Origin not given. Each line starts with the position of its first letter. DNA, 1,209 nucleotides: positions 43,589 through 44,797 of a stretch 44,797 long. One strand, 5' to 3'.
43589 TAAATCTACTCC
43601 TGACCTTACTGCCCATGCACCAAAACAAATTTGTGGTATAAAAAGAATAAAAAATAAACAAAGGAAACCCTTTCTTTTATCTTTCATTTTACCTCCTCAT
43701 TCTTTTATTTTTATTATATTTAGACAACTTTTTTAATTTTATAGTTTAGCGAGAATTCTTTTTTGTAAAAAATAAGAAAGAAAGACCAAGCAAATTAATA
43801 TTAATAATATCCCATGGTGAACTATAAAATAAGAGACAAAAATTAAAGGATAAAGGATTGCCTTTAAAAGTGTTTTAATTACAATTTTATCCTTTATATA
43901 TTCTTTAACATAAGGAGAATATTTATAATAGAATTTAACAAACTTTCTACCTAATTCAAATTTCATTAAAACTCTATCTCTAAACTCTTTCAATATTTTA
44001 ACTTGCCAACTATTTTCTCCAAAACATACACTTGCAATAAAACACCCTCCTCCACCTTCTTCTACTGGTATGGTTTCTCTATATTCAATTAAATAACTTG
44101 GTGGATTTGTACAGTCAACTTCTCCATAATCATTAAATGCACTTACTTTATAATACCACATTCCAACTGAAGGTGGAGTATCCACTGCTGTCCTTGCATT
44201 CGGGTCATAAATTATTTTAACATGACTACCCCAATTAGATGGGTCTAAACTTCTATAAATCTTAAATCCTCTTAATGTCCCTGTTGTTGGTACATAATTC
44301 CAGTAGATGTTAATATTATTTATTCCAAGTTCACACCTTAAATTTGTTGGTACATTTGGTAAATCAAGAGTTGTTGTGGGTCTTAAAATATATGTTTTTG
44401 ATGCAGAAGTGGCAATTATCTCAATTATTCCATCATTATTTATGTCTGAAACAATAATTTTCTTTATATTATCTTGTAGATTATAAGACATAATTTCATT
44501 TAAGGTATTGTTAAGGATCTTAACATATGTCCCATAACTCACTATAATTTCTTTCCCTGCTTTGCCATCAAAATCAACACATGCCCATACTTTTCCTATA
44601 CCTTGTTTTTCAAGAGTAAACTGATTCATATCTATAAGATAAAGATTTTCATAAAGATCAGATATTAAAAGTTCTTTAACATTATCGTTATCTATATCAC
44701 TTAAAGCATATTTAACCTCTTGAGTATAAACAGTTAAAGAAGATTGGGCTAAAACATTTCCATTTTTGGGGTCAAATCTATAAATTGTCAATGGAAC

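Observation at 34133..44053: Three adjacent exported proteins, including an S8 protease, share a ~100-aa C-terminal 'GG-CFIAS-x-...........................' membrane-anchor module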

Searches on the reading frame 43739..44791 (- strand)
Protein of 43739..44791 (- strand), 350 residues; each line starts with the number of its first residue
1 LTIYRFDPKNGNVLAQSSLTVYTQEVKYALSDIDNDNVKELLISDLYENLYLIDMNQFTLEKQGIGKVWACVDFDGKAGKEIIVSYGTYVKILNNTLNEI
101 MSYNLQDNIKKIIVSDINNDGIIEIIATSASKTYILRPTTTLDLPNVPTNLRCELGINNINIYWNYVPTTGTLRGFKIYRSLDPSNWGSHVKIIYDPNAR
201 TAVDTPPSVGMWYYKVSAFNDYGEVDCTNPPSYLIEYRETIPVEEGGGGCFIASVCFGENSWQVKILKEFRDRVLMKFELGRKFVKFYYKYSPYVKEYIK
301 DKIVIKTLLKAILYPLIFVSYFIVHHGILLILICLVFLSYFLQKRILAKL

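Call 4: search_protein_families(library=pfam, max_evalue=1, proteins=[window:43739-44791:-])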
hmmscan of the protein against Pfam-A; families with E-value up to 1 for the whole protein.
window:43739-44791:- (350 aa): 3 families
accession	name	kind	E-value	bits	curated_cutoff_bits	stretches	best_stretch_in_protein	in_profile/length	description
PF13517.12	FG-GAP_3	-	0.0089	17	26.9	0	82-126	10-60/61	FG-GAP-like repeat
PF15907.11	Itfg2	-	0.022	14.5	27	1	97-130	63-96/330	Integrin-alpha FG-GAP repeat-containing protein 2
PF09877.14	EhaL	-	0.2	12.5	23.8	1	284-345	15-75/97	Energy-converting hydrogenase subunit EhaL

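Call 32: search_protein_families(library=ncbifam, max_evalue=0.01, proteins=[window:43739-44791:-])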
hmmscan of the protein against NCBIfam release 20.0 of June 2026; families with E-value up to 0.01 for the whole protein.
window:43739-44791:- (350 aa): 2 families
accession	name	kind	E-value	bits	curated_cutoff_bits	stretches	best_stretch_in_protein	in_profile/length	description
NF041770.1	CFI_box_CTERM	domain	2.3e-20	72.2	40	1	250-317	1-69/69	CFI-box-CTERM domain-containing protein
NF052506.1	PA5033_fam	subfamily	1e-07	31.1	100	1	28-136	163-278/284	PA5033 family protein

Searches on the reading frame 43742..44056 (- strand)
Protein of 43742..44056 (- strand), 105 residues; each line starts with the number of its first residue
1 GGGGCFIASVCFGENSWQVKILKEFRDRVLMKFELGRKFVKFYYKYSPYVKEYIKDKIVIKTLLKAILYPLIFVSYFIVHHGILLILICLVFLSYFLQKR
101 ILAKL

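Call 3: search_protein_families(library=ncbifam, max_evalue=1, proteins=[window:43742-44056:-])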
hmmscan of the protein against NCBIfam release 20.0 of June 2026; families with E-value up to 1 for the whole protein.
seq(105 aa): 1 family
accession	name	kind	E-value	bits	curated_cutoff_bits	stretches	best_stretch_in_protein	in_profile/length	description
NF041770.1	CFI_box_CTERM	domain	1.9e-21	75.6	40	1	5-72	1-69/69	CFI-box-CTERM domain-containing protein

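Call 4: search_protein_families(library=pfam, max_evalue=1, proteins=[window:43742-44056:-])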
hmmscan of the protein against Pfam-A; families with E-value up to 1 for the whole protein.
seq(105 aa): 4 families
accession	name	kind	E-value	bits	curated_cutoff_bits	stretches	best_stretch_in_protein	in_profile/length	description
PF09877.14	EhaL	-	0.021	15.7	23.8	1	39-100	15-75/97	Energy-converting hydrogenase subunit EhaL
PF25191.1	DUF7832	-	0.07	13.7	27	1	34-55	80-103/115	Domain of unknown function (DUF7832)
PF24616.1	DUF7624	-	0.16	12.5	27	1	9-35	49-75/134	Domain of unknown function (DUF7624)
PF11346.13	DUF3149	-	0.2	11.7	23.2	0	84-99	19-34/40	Protein of unknown function (DUF3149)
